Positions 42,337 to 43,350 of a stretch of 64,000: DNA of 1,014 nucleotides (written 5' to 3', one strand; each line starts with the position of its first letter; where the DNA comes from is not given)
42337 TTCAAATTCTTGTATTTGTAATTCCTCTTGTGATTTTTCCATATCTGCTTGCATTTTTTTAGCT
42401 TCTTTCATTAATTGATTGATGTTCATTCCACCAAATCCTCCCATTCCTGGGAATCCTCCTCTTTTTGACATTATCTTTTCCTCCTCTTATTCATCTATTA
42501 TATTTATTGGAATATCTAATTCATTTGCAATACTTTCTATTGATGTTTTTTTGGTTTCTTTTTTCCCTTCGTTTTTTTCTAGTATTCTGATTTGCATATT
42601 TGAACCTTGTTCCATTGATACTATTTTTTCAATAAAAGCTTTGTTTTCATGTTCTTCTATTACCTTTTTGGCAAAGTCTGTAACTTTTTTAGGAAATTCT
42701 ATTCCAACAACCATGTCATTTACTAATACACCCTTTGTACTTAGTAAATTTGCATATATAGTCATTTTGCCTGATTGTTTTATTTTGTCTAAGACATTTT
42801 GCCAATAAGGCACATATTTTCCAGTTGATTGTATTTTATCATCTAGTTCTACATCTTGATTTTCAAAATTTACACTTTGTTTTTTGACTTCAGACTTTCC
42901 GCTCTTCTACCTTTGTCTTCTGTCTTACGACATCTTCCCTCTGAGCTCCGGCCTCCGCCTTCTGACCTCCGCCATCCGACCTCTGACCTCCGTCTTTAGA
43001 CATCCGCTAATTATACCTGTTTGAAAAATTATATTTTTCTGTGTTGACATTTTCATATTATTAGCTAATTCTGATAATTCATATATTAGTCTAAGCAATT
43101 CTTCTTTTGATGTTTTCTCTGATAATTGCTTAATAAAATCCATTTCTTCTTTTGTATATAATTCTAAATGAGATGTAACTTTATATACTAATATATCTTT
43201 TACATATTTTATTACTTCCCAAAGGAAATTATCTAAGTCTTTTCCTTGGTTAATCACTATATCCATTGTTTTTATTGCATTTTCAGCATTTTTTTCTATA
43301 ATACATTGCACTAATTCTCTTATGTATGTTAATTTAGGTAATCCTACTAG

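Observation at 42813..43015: dnaX split at the gamma/tau boundary by in-frame stops within a GC-rich, repeat-containing ~85-bp segment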

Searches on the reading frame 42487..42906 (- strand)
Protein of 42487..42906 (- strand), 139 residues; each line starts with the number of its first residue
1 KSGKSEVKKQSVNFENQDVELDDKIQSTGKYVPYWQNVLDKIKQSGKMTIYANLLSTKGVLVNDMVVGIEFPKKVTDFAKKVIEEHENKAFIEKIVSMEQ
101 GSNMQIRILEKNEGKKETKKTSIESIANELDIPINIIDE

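Call 34: search_protein_families(library=pfam, proteins=[window:42487-42906:-], max_evalue=0.01)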
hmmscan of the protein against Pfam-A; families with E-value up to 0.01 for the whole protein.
window:42487-42906:- (139 aa): 1 family
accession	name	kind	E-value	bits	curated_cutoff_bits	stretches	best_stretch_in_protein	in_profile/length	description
PF20964.2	DnaX_C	-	4.8e-05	23.7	26.2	1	34-119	15-99/113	DNA polymerase III subunit tau, C-terminal domain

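Call 54: search_solved_structures(query=window:42487-42906:-, max_evalue=1)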
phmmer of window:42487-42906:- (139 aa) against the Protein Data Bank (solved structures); distinct sequences matched with E-value up to 1: 4.
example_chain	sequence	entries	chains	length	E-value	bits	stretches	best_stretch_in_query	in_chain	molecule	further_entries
13bv_D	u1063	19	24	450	0.24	15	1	7-46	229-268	Beclin-1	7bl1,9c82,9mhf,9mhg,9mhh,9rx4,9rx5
5hhe_D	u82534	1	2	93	0.27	14.9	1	6-43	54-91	Beclin-1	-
3q8t_A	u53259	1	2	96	0.34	14.5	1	6-44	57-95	Beclin-1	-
9zpd_D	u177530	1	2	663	0.96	13.1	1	7-46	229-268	Beclin-1,Run domain Beclin-1-interacting and cysteine-rich domain-containing protein chime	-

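Call 75: predict_structure(alignment_id=A2)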
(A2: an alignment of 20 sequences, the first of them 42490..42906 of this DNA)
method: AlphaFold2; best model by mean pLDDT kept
length: 139 residues; sequences in the alignment: 20
mean_pLDDT: 73.7   pTM: 0.58
mean pLDDT of the five models: 73.7, 72.0, 71.1, 69.0, 68.6
residues with pLDDT >= 90: 77; 70-90: 5; 50-70: 17; < 50: 40
segments of 3 or more residues with pLDDT < 50: 1-27, 113-122
pLDDT, mean of each block of 10 residues (from residue 1): 35 31 48 97 97 96 95 92 97 97 94 47 54 50
secondary structure, 60 per line:
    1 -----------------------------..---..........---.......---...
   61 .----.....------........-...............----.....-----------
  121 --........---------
elements in order: H35-44 H48-54 E58-61 E66-70 H77-84 H86-100 E105-109 H123-130

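Call 77: fold_search(model_id=the predicted structure, library=pdb)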
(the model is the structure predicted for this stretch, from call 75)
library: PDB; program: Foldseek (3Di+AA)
matches with E <= 10: 276; with E <= 0.001: 0
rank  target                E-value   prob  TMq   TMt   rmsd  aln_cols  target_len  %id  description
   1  4tps_D                3.3e-02  1.00  0.43  0.66   2.4        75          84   19  Sporulation Inhibitor of DNA Replication, SirA, in complex with Domain I of DnaA (released 2014-07-30)
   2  4tps_B                6.7e-02  1.00  0.44  0.69   2.3        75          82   20  Sporulation Inhibitor of DNA Replication, SirA, in complex with Domain I of DnaA (released 2014-07-30)
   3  2aya_MODEL_1_A        1.6e-01  0.63  0.33  0.35   6.2        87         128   11  Solution Structure of the C-Terminal 14 kDa Domain of the tau subunit from Escherichia coli DNA Polymerase III (released 2006-11-14)
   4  5fku_E                1.6e-01  0.60  0.32  0.36   6.2        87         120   11  cryo-EM structure of the E. coli replicative DNA polymerase complex in DNA free state (DNA polymerase III alpha, beta, (released 2015-11-25)
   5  6ztj_AC               2.1e-01  0.60  0.32  0.23   5.1        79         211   15  E. coli 70S-RNAP expressome complex in NusG-coupled state (38 nt intervening mRNA) (released 2020-09-16)
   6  9guw_D                2.1e-01  0.57  0.31  0.23   5.2        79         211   15  30S-TEC (TEC in expressome position) Inactive state 2 (released 2024-11-20)
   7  5mdv_h                3.1e-01  0.44  0.31  0.22   6.6        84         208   14  Structure of ArfA and RF2 bound to the 70S ribosome (accommodated state) (released 2016-12-14)
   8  8p16_h                3.6e-01  0.47  0.32  0.24   5.2        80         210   15  E167K RF2 on E. coli 70S release complex with UGG (Structure I) (released 2024-05-22)
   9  8zej_C                3.6e-01  0.33  0.32  0.23  13.5        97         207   16  Structure of E.coli ribosome in complex with an engineered arrest peptide (released 2025-06-18)
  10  5iqr_h                4.6e-01  0.35  0.31  0.22   6.5        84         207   17  Structure of RelA bound to the 70S ribosome (released 2016-05-04)
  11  6ztm_AC               4.9e-01  0.41  0.32  0.24   5.2        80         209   15  E. coli 70S-RNAP expressome complex in collided state without NusG (released 2020-09-16)
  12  5zeb_c                4.9e-01  0.25  0.29  0.21   7.0        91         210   14  M. Smegmatis P/P state 70S ribosome structure (released 2018-09-26)
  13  6ys5_d                5.2e-01  0.30  0.31  0.22   6.6        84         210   11  Acinetobacter baumannii ribosome-amikacin complex - 30S subunit head (released 2020-09-16)
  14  7wua_A                5.2e-01  0.18  0.24  0.07   6.9        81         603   12  Crystal structures of FadD32 from Corynebacterium diphtheriae (released 2022-08-10)
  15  3prb_A                5.9e-01  0.41  0.33  0.23   4.9        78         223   19  Structural analysis of protein folding by the Methanococcus jannaschii chaperone FKBP26 (released 2011-01-19)
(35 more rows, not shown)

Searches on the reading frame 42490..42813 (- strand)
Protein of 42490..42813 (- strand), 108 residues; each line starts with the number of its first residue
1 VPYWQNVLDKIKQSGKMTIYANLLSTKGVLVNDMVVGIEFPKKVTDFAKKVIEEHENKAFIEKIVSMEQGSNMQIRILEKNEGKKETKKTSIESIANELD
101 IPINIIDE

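Call 21: find_homologous_proteins(query=window:42490-42813:-, max_evalue=1e-10)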
Query seq(108 aa) (108 aa): 22 proteins with E <= 1e-10 among 23 candidates.
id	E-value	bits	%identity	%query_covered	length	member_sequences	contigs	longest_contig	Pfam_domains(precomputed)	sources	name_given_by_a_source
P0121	2.4e-59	216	97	100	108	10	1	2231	PF20964.3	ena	-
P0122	7.1e-46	172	79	100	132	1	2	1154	-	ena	-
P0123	1.9e-45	171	98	78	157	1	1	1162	-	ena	-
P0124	2.5e-45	171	72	100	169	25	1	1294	-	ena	-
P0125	3.4e-45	170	72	100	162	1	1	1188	-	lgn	-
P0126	3.9e-45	170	72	100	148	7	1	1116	-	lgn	-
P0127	6.6e-43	163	73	100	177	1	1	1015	-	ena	-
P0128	8.1e-42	159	72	100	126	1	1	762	-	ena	-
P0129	1.9e-41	158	73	99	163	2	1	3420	-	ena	-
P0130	7.7e-41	156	65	100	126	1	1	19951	-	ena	-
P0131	4.1e-40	154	68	100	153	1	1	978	-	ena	-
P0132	3.4e-39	151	73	95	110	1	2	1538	-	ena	-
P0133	1.5e-33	133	68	83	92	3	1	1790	-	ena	-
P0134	3.3e-32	129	71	85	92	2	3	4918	-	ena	-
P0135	1.3e-31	127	68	85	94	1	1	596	-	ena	-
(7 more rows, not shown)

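Call 27: find_encoding_contigs(protein=P0124, flank=2000, max_places=3)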
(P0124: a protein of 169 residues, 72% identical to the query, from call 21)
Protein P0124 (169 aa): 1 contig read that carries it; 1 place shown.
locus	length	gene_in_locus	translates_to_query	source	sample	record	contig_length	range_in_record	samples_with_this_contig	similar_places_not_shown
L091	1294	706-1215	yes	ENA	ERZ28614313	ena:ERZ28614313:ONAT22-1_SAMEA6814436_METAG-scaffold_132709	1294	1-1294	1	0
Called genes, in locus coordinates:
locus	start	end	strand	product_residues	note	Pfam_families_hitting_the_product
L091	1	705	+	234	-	?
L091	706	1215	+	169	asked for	-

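Call 28: find_encoding_contigs(protein=P0125, flank=2000, max_places=2)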
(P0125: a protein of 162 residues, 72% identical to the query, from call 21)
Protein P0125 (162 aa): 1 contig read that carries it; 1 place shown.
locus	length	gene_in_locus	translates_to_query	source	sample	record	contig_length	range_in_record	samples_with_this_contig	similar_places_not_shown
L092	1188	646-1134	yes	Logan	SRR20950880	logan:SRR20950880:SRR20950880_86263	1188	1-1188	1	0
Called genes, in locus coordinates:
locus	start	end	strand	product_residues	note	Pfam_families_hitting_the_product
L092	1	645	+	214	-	?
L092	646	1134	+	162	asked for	-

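Call 30: find_encoding_contigs(protein=P0129, flank=2000, max_places=2)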
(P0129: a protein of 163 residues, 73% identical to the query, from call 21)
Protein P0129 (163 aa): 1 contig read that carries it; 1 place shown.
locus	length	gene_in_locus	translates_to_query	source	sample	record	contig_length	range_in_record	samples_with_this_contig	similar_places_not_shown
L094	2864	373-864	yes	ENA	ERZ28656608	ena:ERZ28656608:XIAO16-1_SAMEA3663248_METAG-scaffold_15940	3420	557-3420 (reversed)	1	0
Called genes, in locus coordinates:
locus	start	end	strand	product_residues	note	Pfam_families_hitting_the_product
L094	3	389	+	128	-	?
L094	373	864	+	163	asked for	-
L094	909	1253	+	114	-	PF02575:YbaB_DNA_bd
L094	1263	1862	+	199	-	PF21176:RecR_HhH, PF02132:RecR_ZnF, PF13662:Toprim_4, PF01751:Toprim, PF21175:RecR_C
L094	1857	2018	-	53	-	-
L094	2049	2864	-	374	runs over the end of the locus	PF06925:MGDG_synth, PF02350:Epimerase_2, PF00534:Glycos_transf_1, PF04101:Glyco_tran_28_C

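Call 34: search_protein_families(library=pfam, proteins=[P0124], max_evalue=0.01)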
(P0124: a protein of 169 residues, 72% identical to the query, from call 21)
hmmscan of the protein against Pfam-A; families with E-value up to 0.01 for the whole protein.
P0124 (169 aa): 1 family
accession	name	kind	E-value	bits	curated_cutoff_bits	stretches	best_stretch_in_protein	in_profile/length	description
PF20964.2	DnaX_C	-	0.00034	21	26.2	1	58-150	10-98/113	DNA polymerase III subunit tau, C-terminal domain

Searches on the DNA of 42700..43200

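Call 69: search_rna_families(source=window, start=42700, end=43200, threshold=evalue, max_evalue=1)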
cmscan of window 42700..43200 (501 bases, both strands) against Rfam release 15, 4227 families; matches with E-value up to 1: 0.
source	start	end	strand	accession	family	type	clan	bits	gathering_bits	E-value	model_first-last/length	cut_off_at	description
